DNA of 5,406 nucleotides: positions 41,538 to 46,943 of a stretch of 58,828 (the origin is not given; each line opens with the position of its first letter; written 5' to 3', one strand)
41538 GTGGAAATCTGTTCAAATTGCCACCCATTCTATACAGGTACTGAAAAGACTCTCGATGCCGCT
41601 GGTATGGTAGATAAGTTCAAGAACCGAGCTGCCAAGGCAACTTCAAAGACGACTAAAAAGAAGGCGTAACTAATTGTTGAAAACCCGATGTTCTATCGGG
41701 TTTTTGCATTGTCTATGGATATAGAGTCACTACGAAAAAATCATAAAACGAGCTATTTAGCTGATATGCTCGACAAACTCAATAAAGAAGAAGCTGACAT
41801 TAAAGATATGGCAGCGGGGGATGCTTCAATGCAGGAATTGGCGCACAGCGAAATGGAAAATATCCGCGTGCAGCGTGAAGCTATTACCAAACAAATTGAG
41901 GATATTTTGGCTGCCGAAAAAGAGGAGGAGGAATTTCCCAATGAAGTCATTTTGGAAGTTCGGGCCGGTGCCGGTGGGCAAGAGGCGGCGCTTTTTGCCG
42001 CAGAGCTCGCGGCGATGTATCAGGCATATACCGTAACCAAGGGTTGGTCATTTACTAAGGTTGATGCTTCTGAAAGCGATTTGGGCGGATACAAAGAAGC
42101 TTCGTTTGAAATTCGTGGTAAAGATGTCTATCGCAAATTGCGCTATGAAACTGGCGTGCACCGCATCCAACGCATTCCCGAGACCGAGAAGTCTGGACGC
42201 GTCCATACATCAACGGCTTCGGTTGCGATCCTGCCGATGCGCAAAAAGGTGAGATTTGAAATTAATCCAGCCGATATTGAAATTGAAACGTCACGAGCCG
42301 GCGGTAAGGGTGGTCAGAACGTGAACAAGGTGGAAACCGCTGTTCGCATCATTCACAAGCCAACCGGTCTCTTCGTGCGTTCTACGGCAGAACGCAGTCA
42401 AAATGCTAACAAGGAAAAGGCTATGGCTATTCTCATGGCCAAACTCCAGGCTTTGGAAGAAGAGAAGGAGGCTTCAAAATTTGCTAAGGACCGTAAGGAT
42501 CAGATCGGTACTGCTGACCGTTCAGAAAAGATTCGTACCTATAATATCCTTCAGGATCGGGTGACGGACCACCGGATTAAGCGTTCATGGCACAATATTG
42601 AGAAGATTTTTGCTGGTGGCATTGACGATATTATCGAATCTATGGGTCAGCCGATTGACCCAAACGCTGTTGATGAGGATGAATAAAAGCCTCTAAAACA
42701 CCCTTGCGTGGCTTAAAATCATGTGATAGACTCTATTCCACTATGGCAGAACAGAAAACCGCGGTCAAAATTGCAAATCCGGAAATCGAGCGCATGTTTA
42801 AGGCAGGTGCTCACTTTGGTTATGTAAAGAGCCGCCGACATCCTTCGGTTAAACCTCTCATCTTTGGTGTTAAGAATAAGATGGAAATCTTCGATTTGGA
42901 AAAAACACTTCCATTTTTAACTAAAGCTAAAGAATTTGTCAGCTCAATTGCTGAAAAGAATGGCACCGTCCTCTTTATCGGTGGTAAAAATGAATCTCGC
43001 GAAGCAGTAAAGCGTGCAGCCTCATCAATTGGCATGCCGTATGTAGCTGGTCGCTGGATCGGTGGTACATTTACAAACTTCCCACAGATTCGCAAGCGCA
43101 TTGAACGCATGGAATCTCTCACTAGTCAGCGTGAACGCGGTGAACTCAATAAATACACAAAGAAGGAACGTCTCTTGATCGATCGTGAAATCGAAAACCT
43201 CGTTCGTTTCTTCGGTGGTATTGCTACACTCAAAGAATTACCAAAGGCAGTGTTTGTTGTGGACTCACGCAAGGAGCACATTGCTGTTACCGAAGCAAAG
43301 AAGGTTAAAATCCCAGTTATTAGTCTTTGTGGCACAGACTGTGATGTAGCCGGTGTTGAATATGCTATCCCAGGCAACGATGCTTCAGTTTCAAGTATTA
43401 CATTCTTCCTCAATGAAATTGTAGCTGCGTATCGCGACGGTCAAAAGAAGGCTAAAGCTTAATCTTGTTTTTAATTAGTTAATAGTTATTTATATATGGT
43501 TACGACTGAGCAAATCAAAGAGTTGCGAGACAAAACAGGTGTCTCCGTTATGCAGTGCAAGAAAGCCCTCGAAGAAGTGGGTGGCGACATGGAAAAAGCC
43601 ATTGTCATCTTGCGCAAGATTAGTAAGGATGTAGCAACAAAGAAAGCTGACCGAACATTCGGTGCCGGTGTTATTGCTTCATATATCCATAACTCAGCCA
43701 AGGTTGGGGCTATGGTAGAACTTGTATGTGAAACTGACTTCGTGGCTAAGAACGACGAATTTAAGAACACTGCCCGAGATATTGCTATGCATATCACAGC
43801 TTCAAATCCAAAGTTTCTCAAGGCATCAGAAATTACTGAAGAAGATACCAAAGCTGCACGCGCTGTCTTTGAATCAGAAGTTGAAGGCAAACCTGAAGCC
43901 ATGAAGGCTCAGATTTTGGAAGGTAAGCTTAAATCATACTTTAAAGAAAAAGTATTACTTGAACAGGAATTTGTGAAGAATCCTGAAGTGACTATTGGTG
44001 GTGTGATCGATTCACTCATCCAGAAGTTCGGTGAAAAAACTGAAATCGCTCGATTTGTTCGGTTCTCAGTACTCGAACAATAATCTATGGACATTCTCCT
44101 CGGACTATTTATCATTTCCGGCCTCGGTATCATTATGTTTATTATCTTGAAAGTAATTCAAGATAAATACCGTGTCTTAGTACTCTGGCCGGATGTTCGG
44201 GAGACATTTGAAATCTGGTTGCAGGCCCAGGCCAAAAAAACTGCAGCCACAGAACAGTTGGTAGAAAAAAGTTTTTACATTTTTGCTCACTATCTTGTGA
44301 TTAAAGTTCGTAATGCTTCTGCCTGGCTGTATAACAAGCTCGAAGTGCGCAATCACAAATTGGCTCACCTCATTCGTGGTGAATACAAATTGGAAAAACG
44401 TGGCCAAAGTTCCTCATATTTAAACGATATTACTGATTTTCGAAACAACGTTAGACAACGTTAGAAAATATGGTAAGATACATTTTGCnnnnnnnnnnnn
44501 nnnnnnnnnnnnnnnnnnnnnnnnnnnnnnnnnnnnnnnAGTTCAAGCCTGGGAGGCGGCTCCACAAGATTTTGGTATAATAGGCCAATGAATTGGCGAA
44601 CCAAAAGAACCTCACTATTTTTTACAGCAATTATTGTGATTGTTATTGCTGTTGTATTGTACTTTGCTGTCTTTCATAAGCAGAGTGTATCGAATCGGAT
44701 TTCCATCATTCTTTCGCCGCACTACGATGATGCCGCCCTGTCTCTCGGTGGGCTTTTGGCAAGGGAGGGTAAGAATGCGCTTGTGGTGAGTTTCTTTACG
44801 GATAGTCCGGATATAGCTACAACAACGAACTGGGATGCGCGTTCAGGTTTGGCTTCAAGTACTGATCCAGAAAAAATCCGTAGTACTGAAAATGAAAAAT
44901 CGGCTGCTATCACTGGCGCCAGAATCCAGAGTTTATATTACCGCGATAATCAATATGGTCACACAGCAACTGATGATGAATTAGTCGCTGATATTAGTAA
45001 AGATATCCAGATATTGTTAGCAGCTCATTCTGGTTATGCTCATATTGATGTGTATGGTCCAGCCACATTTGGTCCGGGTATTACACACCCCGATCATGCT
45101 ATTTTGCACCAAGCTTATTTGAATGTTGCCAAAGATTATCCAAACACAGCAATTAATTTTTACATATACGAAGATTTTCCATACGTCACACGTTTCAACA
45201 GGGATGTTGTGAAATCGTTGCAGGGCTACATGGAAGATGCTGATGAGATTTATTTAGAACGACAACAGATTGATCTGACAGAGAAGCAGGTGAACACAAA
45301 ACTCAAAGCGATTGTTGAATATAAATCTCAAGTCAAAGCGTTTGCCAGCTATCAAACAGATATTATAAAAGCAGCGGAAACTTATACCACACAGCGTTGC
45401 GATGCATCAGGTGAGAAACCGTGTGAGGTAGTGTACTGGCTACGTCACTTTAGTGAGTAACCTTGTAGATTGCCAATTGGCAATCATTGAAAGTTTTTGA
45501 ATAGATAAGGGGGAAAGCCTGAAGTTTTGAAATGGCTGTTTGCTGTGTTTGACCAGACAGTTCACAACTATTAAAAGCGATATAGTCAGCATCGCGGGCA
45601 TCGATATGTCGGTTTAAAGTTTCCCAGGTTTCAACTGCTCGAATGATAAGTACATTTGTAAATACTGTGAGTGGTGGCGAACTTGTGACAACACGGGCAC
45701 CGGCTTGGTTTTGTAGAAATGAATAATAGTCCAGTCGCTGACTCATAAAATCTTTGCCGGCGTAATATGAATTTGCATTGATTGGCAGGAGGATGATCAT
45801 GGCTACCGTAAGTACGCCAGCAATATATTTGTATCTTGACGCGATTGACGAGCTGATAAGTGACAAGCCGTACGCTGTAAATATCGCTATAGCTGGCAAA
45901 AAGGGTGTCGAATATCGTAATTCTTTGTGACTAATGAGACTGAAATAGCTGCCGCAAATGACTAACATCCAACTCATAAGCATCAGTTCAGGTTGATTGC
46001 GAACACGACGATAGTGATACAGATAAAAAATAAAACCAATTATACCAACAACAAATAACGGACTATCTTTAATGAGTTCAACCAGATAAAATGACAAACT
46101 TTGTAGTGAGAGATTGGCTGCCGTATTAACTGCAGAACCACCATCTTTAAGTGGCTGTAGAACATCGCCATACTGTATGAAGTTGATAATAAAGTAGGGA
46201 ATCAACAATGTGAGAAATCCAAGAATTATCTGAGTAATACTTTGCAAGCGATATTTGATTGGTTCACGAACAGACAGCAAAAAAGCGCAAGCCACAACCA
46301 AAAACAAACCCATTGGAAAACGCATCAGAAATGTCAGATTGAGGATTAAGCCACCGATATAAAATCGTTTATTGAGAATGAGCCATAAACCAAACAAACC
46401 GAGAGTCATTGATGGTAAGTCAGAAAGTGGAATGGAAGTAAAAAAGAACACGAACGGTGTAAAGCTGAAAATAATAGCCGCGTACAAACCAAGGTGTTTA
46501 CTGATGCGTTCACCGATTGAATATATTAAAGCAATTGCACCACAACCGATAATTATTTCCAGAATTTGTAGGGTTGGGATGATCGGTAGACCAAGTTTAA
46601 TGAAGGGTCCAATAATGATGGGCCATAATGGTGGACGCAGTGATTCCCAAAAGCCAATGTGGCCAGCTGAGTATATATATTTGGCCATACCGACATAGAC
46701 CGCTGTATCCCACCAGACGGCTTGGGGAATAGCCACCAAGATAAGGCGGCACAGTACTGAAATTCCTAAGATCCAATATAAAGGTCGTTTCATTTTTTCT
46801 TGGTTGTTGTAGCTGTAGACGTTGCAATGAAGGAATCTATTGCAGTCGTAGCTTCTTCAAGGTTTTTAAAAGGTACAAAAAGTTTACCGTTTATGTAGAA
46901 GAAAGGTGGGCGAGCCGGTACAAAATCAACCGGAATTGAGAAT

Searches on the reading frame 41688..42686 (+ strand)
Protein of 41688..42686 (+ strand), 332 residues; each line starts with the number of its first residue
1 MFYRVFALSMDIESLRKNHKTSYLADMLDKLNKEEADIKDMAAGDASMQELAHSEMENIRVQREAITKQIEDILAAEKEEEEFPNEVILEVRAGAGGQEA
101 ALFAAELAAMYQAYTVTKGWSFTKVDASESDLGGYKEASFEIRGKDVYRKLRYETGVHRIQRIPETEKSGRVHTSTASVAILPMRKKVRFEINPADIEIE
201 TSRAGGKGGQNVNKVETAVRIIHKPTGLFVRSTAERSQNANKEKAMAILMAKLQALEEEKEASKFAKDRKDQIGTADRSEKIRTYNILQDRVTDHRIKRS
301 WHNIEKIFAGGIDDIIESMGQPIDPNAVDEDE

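Call 57: search_protein_families(library=pfam, proteins=[window:41688-42686:+], max_evalue=0.001)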
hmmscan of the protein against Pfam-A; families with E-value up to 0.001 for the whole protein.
window:41688-42686:+ (332 aa): 2 families
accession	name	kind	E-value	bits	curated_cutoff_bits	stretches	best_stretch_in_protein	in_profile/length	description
PF03462.23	PCRF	-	7e-50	170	24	1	16-179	29-194/194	PCRF domain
PF00472.26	RF-1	-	1.2e-36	125.6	35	1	187-296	2-116/116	RF-1 domain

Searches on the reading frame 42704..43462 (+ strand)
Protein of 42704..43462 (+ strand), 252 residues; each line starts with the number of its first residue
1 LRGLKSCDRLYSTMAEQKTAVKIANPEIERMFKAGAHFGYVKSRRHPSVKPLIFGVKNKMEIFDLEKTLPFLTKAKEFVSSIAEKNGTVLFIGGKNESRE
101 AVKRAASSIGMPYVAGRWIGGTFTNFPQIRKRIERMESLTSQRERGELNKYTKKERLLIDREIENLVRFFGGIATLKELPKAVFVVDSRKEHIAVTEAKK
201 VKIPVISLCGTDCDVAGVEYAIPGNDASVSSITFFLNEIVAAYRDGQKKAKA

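Call 57: search_protein_families(library=pfam, proteins=[window:42704-43462:+], max_evalue=0.001)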
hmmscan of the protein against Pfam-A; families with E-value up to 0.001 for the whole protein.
window:42704-43462:+ (252 aa): 1 family
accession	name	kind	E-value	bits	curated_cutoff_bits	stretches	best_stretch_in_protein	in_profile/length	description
PF00318.25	Ribosomal_S2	-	5.9e-71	238.6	26.1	1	31-246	1-216/216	Ribosomal protein S2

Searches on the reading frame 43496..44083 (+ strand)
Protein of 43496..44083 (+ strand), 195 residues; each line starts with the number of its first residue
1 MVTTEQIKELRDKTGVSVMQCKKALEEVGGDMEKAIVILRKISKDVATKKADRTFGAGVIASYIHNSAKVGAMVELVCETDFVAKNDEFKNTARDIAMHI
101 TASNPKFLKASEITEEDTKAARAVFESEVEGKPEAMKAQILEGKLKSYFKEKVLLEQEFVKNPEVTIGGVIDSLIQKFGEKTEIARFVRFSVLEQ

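Call 57: search_protein_families(library=pfam, proteins=[window:43496-44083:+], max_evalue=0.001)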
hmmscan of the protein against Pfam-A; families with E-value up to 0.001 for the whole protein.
window:43496-44083:+ (195 aa): 2 families
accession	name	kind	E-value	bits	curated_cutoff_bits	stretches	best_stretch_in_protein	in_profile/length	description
PF00889.24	EF_TS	-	2.9e-30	105.8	27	2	91-192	105-202/204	Elongation factor TS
PF25025.1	EF-Ts_N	-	1.7e-06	28.3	33.2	1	4-37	14-48/60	Elongation factor Ts, mitochondrial, N-terminal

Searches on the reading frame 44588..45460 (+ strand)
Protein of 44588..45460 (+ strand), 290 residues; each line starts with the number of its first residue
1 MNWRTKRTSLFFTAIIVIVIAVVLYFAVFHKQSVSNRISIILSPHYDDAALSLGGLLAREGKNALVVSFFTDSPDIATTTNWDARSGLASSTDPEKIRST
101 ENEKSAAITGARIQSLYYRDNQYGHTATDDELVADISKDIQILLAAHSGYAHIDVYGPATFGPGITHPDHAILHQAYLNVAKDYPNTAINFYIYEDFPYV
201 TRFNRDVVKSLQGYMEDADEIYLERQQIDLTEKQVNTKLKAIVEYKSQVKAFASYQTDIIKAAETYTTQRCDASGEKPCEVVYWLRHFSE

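Call 57: search_protein_families(library=pfam, proteins=[window:44588-45460:+], max_evalue=0.001)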
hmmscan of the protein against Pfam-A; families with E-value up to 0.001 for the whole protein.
window:44588-45460:+ (290 aa): 1 family
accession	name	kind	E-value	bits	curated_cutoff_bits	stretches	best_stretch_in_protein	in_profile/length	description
PF02585.22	PIG-L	-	1.1e-07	32.9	28.2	1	41-179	2-127/129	GlcNAc-PI de-N-acetylase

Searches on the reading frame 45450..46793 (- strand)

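Call 57: search_protein_families(library=pfam, proteins=[window:45450-46793:-], max_evalue=0.001)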
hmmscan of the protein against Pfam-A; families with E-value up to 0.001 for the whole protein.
window:45450-46793:- (447 aa): 2 families
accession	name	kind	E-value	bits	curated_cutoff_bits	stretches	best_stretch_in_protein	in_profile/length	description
PF03901.23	Glyco_transf_22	-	0.0002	21.1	23.8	0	88-339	97-360/414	Alg9-like mannosyltransferase family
PF13231.12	PMT_2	-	0.00026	21.7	26.1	1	53-199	2-156/160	Dolichyl-phosphate-mannose-protein mannosyltransferase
